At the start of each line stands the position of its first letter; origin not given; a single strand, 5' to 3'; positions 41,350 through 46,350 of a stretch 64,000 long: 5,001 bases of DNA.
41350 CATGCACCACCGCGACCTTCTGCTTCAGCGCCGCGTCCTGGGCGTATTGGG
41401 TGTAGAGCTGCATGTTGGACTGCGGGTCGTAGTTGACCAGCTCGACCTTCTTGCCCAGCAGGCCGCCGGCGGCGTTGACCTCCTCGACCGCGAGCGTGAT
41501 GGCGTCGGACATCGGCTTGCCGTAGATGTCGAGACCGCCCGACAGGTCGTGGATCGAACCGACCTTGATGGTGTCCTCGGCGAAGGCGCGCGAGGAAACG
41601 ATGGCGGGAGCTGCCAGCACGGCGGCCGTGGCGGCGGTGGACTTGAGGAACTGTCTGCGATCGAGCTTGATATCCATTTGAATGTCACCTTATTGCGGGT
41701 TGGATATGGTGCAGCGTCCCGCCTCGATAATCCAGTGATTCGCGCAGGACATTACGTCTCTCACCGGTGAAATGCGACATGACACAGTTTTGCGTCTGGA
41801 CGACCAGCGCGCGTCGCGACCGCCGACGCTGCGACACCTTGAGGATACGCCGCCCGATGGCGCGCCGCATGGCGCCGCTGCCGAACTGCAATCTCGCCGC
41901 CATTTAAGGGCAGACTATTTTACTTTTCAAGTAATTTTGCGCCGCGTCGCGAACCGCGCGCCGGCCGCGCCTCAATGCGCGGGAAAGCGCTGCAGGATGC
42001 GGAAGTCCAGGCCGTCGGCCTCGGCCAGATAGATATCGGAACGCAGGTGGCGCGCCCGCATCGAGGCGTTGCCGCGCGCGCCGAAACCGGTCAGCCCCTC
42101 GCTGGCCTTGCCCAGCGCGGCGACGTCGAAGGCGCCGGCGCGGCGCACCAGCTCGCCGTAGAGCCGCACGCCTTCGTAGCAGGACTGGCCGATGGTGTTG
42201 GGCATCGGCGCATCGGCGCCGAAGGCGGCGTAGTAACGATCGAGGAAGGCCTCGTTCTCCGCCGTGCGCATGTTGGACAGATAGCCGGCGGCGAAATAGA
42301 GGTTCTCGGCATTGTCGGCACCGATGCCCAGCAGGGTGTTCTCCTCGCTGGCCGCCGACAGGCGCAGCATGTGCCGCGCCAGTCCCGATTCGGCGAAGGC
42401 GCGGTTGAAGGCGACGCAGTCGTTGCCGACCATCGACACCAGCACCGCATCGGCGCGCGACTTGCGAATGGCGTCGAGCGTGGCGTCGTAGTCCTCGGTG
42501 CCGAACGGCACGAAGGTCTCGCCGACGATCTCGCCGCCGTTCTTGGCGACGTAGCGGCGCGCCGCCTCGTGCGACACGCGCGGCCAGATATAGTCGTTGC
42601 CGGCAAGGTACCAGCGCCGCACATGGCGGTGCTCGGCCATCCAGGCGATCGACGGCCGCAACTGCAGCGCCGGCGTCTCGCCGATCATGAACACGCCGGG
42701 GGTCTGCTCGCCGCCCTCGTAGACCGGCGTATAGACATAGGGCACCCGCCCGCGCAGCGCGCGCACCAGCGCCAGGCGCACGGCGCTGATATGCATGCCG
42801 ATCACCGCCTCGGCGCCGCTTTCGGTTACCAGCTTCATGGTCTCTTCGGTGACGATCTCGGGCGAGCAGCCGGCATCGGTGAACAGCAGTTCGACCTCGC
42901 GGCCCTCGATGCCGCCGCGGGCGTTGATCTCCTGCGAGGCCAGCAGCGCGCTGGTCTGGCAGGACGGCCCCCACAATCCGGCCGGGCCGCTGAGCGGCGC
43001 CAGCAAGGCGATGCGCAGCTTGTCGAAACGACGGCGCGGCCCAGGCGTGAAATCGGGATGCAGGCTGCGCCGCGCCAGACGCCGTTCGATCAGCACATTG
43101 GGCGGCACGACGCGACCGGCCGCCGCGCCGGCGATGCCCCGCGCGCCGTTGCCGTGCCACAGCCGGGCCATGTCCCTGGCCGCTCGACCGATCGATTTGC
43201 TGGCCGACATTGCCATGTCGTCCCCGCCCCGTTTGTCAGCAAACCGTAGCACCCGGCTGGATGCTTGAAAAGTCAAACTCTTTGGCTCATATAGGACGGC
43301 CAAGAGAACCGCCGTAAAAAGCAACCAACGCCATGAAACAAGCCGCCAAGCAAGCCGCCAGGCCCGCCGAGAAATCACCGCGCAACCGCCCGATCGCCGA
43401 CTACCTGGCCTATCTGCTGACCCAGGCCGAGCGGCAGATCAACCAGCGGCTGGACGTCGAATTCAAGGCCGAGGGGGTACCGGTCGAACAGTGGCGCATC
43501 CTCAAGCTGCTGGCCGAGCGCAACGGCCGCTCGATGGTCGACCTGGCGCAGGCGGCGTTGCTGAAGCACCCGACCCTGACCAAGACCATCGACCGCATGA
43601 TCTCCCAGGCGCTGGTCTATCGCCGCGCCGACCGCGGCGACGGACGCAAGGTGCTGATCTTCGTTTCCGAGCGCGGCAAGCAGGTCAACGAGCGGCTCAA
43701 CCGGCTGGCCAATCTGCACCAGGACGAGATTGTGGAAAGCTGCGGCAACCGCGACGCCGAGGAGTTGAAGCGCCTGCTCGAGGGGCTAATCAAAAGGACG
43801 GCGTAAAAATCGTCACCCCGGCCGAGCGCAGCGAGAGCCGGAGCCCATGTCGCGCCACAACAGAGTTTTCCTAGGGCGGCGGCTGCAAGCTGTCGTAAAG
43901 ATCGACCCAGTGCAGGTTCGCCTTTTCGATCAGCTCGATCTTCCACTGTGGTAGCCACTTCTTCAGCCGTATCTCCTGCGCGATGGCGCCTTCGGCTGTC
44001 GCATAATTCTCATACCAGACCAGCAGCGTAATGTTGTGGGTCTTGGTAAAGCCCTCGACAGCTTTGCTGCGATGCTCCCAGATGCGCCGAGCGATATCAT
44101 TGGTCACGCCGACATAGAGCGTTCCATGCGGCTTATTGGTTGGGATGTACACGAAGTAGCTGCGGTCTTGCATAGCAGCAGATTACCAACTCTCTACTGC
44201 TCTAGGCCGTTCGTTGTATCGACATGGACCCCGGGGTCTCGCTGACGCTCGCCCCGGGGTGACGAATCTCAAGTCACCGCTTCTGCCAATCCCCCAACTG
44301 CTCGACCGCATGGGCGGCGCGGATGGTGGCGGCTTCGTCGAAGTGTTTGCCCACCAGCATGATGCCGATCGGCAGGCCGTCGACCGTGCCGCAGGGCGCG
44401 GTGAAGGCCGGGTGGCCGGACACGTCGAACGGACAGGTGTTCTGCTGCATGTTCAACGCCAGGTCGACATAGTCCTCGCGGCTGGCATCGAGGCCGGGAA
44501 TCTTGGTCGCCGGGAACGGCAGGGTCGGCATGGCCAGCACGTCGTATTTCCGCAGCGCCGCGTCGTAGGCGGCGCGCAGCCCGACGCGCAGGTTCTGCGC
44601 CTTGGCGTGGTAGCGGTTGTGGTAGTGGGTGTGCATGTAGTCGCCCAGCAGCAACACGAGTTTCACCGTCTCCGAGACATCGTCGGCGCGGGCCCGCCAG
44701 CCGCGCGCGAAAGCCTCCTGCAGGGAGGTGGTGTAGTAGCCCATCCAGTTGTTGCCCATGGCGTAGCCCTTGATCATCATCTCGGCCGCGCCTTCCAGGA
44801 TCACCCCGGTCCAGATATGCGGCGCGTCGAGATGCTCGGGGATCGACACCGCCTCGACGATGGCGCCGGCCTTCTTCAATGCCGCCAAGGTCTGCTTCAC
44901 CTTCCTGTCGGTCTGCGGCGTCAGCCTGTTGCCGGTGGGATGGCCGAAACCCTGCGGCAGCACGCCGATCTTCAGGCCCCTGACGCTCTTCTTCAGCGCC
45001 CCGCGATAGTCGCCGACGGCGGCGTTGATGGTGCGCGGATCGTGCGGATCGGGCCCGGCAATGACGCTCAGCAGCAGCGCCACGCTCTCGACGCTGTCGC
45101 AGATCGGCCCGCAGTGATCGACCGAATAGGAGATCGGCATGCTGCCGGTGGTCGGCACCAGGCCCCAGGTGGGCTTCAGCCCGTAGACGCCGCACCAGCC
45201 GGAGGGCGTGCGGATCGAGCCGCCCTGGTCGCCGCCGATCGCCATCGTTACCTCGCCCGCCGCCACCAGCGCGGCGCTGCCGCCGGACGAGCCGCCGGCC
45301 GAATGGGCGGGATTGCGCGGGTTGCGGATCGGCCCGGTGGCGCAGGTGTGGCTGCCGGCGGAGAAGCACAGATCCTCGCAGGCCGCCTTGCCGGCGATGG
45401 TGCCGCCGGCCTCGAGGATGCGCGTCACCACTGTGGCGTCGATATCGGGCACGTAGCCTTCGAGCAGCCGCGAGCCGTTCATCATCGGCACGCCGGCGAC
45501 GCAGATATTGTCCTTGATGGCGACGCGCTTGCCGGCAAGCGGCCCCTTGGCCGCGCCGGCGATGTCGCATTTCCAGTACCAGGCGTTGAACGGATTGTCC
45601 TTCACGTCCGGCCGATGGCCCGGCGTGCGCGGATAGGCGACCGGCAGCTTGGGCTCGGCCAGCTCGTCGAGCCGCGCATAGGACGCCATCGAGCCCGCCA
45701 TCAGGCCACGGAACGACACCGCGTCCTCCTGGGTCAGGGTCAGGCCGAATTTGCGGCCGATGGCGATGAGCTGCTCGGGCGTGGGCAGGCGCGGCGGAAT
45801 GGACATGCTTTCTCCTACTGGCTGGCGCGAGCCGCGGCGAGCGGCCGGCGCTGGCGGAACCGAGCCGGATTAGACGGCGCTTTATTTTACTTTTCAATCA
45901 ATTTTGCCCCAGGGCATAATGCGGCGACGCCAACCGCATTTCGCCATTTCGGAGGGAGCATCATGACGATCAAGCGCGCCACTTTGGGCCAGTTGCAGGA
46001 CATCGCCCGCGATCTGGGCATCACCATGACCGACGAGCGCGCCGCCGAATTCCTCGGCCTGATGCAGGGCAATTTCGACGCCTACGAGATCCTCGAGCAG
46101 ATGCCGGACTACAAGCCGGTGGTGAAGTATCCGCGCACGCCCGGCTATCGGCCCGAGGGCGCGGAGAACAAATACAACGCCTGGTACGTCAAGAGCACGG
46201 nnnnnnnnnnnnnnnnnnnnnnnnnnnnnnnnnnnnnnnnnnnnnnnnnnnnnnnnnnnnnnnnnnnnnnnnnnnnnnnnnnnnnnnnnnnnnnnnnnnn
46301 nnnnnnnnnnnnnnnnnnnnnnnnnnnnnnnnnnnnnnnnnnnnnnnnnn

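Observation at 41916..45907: Conserved AT-rich 25-mer marks the promoters of the amide-utilisation genes, a candidate shared operator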

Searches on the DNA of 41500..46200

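Call 62: search_rna_families(source=window, start=41500, end=46200, threshold=evalue, max_evalue=1)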
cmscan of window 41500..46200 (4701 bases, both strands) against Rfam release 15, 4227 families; matches with E-value up to 1: 1.
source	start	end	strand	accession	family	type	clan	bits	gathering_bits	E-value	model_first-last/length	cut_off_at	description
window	45353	45439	+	RF02023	mir-1208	Gene; miRNA;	-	22.4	90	0.66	1-73/73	no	mir-1208 microRNA precursor family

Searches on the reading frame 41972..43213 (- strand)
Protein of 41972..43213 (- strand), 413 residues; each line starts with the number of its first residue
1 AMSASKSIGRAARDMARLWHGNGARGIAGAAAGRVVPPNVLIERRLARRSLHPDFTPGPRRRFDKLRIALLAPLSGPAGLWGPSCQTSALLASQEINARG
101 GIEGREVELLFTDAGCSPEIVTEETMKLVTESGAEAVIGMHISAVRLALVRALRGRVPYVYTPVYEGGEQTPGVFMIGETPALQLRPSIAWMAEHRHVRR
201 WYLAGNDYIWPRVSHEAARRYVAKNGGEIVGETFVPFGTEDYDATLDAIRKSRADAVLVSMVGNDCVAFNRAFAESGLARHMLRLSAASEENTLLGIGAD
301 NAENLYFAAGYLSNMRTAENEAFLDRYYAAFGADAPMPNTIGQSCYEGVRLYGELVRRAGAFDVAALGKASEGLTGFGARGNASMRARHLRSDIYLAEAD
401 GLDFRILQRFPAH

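Call 4: search_protein_families(library=pfam, proteins=[window:41972-43213:-])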
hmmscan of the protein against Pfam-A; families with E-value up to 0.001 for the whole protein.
window:41972-43213:- (413 aa): 2 families
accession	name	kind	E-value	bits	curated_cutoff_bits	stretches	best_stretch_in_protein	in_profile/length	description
PF13458.12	Peripla_BP_6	-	4.5e-86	290.1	31.7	1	66-400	2-339/343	Periplasmic binding protein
PF13433.12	Peripla_BP_5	-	1.2e-53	182.9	27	1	67-397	2-334/363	Periplasmic binding protein domain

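Call 52: search_solved_structures(query=window:41972-43213:-, max_evalue=0.00001, show_alignments=1)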
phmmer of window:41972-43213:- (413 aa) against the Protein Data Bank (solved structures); distinct sequences matched with E-value up to 0.00001: 22.
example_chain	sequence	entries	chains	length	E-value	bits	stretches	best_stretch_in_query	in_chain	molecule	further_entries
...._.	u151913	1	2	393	7.1e-44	153.7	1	64-381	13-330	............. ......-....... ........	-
7s6f_A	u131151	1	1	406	6.6e-33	117.6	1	56-398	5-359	Putative urea ABC transporter, urea binding protein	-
7s6e_A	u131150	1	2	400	2.5e-32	115.7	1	64-395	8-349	Urea ABC transporter, periplasmic urea-binding protein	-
8hic_A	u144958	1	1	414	8.5e-31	110.6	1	64-394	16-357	Putative urea ABC transporter, substrate binding protein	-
1pea_A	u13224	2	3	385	2.8e-25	92.5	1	84-365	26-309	AMIDASE OPERON | AMIC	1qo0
1qnl_A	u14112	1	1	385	4e-25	91.9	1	84-365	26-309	ALIPHATIC AMIDASE EXPRESSION-REGULATING PROTEIN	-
4gnr_A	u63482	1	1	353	1.1e-17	67.5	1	73-376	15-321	ABC transporter substrate-binding protein-branched chain amino acid transport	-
4zpj_A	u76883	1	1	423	2.1e-14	56.6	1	56-357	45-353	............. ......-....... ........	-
4f06_A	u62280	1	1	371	8.6e-14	54.6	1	64-409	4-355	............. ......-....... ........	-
4ey3_A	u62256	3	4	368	1e-12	51.1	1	64-404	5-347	Twin-arginine translocation pathway signal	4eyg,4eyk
4evs_A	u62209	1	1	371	1.5e-12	50.5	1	64-408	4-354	PUTATIVE ABC TRANSPORTER SUBUNIT, SUBSTRATE-BINDING COMPONENT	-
3hut_A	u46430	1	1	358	1.6e-11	47.1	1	71-361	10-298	putative branched-chain amino acid ABC transporter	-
4maa_A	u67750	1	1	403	3.9e-11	45.9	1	127-396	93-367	Putative branched-chain amino acid ABC transporter, periplasmic amino acid-binding protein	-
3i09_A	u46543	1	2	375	5.3e-11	45.4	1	97-365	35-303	Periplasmic branched-chain amino acid-binding protein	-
4q6w_A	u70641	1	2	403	4.7e-08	35.7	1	60-335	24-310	Putative leu/ile/val-binding protein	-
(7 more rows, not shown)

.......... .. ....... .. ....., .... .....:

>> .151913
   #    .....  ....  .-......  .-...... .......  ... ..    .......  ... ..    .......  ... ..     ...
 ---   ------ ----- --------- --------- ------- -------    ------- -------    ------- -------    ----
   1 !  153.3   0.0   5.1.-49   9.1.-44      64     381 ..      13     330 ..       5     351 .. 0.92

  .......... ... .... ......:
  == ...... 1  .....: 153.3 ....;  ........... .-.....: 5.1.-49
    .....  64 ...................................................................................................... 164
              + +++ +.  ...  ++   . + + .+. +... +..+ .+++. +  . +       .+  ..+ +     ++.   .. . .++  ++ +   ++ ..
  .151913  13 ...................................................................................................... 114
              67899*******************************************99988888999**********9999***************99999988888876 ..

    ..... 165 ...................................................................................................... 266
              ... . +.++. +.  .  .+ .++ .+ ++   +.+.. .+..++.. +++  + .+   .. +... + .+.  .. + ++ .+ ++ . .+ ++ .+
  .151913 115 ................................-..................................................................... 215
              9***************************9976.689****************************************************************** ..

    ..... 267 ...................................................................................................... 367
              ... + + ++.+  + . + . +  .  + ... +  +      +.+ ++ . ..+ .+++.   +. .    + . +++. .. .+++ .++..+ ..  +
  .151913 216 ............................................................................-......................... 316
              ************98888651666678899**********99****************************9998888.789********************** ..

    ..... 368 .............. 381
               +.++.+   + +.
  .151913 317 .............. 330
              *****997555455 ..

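Call 63: search_protein_families(library=ncbifam, proteins=[window:41972-43213:-], max_evalue=0.00001)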
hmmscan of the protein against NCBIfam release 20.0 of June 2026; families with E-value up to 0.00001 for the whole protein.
window:41972-43213:- (413 aa): 3 families
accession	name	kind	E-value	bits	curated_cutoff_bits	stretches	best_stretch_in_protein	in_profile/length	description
TIGR03407.1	urea_ABC_UrtA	exception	1.3e-56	192.1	492.75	1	67-399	2-339/361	urea ABC transporter substrate-binding protein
TIGR03669.1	urea_ABC_arch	equivalog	9.5e-39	133.4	494.8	1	67-373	2-308/375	urea ABC transporter substrate-binding protein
NF011933.0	PRK15404.1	subfamily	3.1e-08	33.1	477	1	64-143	25-103/370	high-affinity branched-chain amino acid ABC transporter substrate-binding protein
